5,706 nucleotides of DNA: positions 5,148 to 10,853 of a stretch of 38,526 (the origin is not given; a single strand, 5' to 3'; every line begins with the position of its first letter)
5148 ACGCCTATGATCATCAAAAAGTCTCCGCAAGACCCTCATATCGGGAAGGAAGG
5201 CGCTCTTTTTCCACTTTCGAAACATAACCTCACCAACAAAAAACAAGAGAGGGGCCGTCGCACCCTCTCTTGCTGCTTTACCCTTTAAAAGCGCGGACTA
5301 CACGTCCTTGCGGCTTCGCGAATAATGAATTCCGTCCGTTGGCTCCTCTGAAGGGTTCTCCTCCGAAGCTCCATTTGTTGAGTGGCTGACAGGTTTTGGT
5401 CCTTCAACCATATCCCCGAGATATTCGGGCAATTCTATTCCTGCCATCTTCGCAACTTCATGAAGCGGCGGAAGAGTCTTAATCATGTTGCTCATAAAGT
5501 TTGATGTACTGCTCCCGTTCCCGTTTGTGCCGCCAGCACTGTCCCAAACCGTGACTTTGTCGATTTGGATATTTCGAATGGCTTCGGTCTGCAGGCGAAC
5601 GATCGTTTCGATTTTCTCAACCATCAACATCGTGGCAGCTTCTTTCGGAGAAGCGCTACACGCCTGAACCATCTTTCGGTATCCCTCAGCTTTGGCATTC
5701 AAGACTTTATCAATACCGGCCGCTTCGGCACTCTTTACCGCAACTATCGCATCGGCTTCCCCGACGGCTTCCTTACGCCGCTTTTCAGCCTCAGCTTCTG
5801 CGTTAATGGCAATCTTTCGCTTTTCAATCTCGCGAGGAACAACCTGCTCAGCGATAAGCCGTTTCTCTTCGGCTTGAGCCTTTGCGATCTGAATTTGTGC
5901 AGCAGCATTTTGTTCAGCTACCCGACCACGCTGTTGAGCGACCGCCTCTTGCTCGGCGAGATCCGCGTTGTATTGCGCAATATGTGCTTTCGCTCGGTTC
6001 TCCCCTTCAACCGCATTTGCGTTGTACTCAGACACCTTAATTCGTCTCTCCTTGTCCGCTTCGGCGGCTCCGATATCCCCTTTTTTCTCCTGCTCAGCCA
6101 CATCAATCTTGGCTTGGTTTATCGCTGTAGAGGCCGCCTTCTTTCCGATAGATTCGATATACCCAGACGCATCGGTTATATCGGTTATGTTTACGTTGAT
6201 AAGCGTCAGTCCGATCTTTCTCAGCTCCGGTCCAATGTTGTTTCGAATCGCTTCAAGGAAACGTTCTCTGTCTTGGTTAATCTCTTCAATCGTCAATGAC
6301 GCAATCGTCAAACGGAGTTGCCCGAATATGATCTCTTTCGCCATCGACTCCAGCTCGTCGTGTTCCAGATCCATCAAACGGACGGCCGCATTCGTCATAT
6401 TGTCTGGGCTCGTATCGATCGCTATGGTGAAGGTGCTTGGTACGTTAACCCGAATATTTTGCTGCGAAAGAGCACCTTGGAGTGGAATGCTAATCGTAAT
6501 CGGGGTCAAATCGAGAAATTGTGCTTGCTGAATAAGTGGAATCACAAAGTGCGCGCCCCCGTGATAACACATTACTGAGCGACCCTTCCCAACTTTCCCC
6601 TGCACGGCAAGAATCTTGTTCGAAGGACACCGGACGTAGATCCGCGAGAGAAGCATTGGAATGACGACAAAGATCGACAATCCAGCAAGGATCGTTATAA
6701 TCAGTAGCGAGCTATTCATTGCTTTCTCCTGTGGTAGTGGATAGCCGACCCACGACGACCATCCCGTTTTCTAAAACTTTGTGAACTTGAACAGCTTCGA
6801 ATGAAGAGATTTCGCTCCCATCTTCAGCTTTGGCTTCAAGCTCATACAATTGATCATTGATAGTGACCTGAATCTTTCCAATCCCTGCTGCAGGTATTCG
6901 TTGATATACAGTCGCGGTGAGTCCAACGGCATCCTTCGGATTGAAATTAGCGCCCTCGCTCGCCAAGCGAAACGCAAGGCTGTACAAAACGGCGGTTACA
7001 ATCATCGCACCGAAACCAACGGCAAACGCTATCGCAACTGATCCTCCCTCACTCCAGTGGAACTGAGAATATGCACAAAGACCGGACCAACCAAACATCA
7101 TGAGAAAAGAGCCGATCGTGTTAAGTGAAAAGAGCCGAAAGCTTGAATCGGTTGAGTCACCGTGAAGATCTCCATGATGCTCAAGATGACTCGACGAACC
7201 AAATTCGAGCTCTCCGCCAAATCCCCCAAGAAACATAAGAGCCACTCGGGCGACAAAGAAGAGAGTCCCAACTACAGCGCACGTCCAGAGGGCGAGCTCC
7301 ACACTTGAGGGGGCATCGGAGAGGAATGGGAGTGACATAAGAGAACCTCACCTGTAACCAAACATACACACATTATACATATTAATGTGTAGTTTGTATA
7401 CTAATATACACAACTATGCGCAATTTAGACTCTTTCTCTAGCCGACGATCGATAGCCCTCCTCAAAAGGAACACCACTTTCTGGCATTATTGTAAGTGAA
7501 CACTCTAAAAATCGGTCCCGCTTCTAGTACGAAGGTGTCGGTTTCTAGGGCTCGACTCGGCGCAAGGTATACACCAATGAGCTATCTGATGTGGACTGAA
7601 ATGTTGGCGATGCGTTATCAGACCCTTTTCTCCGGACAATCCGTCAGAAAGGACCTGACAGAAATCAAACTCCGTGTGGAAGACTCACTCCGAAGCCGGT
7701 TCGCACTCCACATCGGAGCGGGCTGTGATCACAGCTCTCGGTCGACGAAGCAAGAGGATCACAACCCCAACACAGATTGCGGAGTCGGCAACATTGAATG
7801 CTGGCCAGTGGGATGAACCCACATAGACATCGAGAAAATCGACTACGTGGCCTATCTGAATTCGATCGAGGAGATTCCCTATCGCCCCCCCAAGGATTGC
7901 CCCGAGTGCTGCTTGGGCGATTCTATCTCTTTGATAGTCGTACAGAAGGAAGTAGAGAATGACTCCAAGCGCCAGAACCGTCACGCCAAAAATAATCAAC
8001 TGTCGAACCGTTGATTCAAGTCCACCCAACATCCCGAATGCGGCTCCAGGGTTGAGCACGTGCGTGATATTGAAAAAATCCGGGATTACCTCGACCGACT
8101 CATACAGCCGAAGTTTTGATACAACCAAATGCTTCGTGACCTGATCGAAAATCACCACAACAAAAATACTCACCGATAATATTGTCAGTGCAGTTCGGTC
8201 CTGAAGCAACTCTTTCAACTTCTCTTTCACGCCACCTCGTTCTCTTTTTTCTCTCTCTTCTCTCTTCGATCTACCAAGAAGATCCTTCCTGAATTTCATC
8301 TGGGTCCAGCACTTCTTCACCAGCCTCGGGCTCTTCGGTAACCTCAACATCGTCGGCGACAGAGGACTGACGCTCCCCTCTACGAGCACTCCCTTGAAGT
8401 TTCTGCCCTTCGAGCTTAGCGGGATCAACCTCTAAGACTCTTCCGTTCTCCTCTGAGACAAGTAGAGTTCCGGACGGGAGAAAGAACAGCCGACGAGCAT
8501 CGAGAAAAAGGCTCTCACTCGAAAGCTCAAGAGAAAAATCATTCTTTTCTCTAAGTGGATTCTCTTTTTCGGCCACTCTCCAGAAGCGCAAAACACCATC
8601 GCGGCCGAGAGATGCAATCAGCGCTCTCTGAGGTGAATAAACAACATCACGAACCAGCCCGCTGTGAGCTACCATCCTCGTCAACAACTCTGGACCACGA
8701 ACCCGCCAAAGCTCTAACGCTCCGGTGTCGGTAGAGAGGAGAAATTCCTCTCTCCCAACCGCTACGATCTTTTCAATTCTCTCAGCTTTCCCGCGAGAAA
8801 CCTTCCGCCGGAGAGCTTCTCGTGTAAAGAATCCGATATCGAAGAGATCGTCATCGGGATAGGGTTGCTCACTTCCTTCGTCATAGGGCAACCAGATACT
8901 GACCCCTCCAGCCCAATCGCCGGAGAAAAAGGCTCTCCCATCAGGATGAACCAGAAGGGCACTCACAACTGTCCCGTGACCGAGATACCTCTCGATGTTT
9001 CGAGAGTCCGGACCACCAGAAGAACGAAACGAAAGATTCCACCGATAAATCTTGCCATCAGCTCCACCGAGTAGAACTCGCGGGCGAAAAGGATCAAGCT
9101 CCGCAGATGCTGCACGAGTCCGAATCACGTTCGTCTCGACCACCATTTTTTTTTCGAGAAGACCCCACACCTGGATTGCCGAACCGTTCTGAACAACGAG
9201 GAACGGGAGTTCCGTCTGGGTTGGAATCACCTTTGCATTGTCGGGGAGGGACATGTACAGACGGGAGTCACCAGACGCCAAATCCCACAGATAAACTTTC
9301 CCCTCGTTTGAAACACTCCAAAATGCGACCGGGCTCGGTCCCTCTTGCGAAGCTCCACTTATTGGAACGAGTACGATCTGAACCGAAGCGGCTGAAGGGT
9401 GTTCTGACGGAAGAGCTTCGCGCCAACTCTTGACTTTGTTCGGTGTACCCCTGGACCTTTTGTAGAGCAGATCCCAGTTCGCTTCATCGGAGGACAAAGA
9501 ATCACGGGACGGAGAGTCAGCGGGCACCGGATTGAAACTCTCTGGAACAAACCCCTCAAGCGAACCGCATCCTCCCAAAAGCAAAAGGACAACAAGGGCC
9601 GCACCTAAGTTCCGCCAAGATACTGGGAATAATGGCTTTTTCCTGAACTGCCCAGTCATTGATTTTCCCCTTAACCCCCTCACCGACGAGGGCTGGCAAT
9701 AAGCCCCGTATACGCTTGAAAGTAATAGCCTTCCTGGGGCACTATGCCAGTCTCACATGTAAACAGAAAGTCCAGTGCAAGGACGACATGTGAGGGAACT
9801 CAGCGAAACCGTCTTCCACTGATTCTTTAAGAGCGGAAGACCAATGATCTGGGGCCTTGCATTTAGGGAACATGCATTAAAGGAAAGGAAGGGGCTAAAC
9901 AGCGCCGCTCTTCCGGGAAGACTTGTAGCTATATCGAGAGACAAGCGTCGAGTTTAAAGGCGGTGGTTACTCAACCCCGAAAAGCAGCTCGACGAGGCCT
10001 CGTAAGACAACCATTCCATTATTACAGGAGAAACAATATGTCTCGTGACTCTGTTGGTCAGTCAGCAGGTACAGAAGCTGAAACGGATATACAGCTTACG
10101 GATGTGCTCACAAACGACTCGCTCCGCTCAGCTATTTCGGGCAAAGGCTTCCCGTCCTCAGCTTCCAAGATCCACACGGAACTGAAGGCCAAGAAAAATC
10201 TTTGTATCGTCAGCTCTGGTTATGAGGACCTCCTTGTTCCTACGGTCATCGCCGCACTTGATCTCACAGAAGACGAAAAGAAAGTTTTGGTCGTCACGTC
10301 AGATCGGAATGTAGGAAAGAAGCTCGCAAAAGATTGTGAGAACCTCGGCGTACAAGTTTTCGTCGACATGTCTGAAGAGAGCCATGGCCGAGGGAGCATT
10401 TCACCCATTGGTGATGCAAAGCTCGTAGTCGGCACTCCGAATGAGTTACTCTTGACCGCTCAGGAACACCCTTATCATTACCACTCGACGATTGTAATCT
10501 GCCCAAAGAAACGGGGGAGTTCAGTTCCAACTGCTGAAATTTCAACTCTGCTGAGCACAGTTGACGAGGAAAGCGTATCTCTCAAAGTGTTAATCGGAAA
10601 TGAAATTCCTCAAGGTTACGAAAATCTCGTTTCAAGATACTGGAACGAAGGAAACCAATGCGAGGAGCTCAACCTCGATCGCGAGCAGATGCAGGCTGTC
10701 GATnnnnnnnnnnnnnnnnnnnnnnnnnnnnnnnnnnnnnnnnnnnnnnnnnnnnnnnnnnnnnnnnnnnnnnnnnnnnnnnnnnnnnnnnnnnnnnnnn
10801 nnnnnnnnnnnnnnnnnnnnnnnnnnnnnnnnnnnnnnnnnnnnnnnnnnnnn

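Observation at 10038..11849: DEAD-box helicase homologue in which every ATPase/helicase motif is eroded while the DbpA-type RNA-binding domain and an (RD/RS)n tract are retained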

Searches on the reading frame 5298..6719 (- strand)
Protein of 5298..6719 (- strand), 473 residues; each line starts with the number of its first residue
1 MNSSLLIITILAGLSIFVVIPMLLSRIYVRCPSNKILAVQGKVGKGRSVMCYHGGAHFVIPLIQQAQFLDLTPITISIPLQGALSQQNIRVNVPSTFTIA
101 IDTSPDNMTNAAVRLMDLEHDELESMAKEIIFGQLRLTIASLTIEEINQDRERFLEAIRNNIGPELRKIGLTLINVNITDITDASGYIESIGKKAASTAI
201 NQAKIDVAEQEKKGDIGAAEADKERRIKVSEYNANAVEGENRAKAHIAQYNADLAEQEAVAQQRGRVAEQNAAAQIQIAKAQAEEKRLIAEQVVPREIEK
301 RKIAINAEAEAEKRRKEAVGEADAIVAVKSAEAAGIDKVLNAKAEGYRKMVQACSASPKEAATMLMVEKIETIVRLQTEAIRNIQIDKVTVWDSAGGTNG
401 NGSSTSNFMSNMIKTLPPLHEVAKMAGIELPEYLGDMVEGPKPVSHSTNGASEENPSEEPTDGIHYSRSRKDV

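Call 31: search_protein_families(library=pfam, proteins=[window:5298-6719:-], max_evalue=0.001)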
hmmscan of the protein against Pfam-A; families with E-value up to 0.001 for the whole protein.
window:5298-6719:- (473 aa): 1 family
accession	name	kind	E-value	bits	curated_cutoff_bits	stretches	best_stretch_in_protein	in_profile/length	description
PF01145.31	Band_7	-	1.4e-31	110.4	23.6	1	36-212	8-176/176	SPFH domain / Band 7 family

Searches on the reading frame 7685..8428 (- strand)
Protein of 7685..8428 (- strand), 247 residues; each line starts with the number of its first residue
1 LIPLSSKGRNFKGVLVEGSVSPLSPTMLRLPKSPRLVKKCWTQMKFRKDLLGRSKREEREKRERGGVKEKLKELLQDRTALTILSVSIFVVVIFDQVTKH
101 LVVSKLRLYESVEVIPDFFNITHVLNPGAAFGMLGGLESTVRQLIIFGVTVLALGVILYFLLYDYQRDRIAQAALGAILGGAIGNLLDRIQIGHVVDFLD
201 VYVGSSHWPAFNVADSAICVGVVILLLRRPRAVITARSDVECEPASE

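Call 31: search_protein_families(library=pfam, proteins=[window:7685-8428:-], max_evalue=0.001)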
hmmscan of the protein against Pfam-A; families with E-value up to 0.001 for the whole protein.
window:7685-8428:- (247 aa): 1 family
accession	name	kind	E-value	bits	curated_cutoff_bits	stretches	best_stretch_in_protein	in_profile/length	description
PF01252.23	Peptidase_A8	-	1.4e-42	145.7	25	1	88-227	2-138/142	Signal peptidase (SPase) II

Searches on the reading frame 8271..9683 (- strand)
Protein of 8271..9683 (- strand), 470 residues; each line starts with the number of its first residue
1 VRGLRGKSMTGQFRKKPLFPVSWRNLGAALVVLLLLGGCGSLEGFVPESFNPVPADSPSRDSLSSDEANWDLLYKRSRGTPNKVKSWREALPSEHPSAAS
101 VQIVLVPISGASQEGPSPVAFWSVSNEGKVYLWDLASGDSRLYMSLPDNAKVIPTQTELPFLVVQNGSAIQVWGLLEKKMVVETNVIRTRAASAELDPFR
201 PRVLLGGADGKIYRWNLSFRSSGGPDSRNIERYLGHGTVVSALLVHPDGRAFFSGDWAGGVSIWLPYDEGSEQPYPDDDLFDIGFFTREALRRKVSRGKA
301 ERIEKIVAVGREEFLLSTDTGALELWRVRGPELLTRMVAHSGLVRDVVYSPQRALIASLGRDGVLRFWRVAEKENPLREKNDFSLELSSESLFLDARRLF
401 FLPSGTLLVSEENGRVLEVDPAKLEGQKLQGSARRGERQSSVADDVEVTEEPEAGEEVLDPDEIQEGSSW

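Call 31: search_protein_families(library=pfam, proteins=[window:8271-9683:-], max_evalue=0.001)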
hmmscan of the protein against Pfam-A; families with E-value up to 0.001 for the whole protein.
window:8271-9683:- (470 aa): 12 families
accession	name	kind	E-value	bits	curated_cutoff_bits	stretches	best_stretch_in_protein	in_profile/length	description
PF00400.38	WD40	-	1.2e-10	41.9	27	0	333-368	3-38/39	WD domain, G-beta repeat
PF25173.1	Beta-prop_WDR3_1st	-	1.2e-10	41.9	154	1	322-373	94-145/184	WDR3 first beta-propeller domain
PF24796.1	WDR55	-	1.5e-08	34.5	200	1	288-397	84-192/296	WDR55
PF24807.1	WD40_CDC20-Fz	-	5.3e-08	33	200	0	125-264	26-162/292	CDC20/Fizzy WD40 domain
PF25174.1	Beta-prop_THOC3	-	2.7e-07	30.3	305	0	314-372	144-202/272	THOC3 beta-propeller domain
PF24105.1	Beta-prop_CAF1B_HIR1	-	9.1e-07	28.6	80.5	1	202-380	35-211/383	CAF1B/HIR1 beta-propeller domain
PF24814.1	WD40_Prp19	-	4.2e-06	26.5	320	0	298-375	47-125/281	Prp19 WD40 domain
PF25172.1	Beta-prop_WDR3_2nd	-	4.4e-06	26.6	140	1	307-386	46-125/293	WDR3 second beta-propeller domain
PF23409.1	Beta-prop_EML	-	1.1e-05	25.5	88.2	0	166-265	87-183/267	Echinoderm microtubule-associated protein first beta-propeller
PF24817.1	WD40_WDHD1_1st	-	1.7e-05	24.6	109.9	0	336-375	123-162/291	WDHD1 first WD40 domain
PF25047.1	Beta-prop_TEP1_2nd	-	0.00012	21.8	89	0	312-371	147-205/255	TEP-1 second beta-propeller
PF23756.1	Beta-prop_HPS5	-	0.00045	20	34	0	305-374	23-94/328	HPS5 beta propeller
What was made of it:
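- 8271..9683 (-): Divergently transcribed WD40 beta-propeller lipoprotein gene, with a lipobox LLGGC near the N-terminus. It is a syntenic marker of the locus, and lspA lies next to it at 7685..8428 (-). Pfam (call 31).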

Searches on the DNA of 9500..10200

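Call 21: search_rna_families(source=window, start=9500, end=10200, threshold=evalue, max_evalue=1)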
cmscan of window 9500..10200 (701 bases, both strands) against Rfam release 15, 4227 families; matches with E-value up to 1: 0.
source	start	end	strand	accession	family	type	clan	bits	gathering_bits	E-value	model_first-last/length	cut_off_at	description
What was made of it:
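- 9752..9794 (+): Perfect 9-bp inverted repeat with a 25-nt spacer, in the 354-nt divergent intergenic region. Its role is unknown: an RNA hairpin or an operator. No Rfam match (call 21).
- Tried and rejected: Rfam found no match at E<=1 (call 21).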

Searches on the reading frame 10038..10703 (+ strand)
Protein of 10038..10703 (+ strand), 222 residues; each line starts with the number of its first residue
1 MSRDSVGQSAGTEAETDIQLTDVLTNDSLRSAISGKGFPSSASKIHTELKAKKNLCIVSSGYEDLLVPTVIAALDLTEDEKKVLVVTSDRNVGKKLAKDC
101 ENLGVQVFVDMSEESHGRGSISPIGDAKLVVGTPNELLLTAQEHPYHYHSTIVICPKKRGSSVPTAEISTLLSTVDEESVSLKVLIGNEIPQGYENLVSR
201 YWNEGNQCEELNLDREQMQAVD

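Call 38: search_solved_structures(query=A3, max_evalue=1, show_alignments=2)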
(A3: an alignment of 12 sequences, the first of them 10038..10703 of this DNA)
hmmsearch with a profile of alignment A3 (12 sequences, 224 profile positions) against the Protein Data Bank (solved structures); distinct sequences matched with E-value up to 1: 100 (the best 60 are shown).
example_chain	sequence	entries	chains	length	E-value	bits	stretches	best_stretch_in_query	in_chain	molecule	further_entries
3mwj_A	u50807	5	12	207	3.1e-08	36.6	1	26-213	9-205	Heat resistant RNA dependent ATPase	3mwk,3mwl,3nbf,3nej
2gxq_A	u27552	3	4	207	1.4e-07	34.4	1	26-213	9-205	heat resistant RNA dependent ATPase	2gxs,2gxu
4kbf_A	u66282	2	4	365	1.6e-07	34.2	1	27-213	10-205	Heat resistant RNA dependent ATPase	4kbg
2z0m_A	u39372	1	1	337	1.6e-07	34.2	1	29-211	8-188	337aa long hypothetical ATP-dependent RNA helicase deaD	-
1hv8_A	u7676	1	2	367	3e-06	30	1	49-220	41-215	PUTATIVE ATP-DEPENDENT RNA HELICASE MJ0669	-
5ivl_B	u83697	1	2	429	3.6e-06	29.8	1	77-215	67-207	DEAD-box ATP-dependent RNA helicase CshA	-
5gju_A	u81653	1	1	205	3.6e-06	29.8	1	36-211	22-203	ATP-dependent RNA helicase DeaD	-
7pli_A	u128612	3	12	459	4.2e-06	29.6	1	31-213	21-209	ATP-dependent RNA helicase DbpA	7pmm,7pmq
5zbz_A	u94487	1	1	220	6.4e-06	29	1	39-209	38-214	Eukaryotic initiation factor 4A-I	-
2g9n_A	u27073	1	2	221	6.5e-06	29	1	39-209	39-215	Eukaryotic initiation factor 4A-I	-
7ddx_B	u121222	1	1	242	8.7e-06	28.5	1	39-209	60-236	Eukaryotic initiation factor 4A-I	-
2zu6_A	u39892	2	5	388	1.8e-05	27.5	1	39-214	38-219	Eukaryotic initiation factor 4A-I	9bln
9dts_A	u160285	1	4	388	1.8e-05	27.5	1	39-214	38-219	Eukaryotic initiation factor 4A-I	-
6xki_A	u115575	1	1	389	1.9e-05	27.5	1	39-214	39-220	Eukaryotic initiation factor 4A-I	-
7ppz_B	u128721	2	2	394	1.9e-05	27.4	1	39-214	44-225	Eukaryotic initiation factor 4A-I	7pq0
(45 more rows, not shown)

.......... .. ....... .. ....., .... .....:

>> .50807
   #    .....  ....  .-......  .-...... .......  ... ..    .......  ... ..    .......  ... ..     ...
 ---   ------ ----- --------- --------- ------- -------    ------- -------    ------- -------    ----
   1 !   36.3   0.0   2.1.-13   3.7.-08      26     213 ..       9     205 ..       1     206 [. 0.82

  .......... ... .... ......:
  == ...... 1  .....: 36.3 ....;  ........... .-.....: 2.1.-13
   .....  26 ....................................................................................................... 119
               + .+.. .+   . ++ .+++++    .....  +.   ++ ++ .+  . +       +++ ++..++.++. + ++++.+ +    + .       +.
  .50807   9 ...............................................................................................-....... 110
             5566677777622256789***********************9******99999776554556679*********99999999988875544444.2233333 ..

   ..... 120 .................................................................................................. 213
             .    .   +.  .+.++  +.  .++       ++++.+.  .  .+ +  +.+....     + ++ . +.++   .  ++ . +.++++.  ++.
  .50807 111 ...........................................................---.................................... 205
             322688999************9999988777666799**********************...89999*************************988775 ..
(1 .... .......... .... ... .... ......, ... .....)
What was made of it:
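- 10095..10688 (+): Degenerate RecA1-like domain (aa ~20-217). Motif remnants: I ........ (10209-10235), Ia (10293-10316), Ib GTPNEL (10431-10448), II VICPKK (10494-10511), III GNE (10596-10604). A profile of fully degenerate N-terminal domains hits Hera RecA1 3mwj at 3e-8 over its whole length (call 38).
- The profile of degenerate N-terminal domains hits Hera, DeaD, DbpA, CshA and eIF4A RecA1 (call 38).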
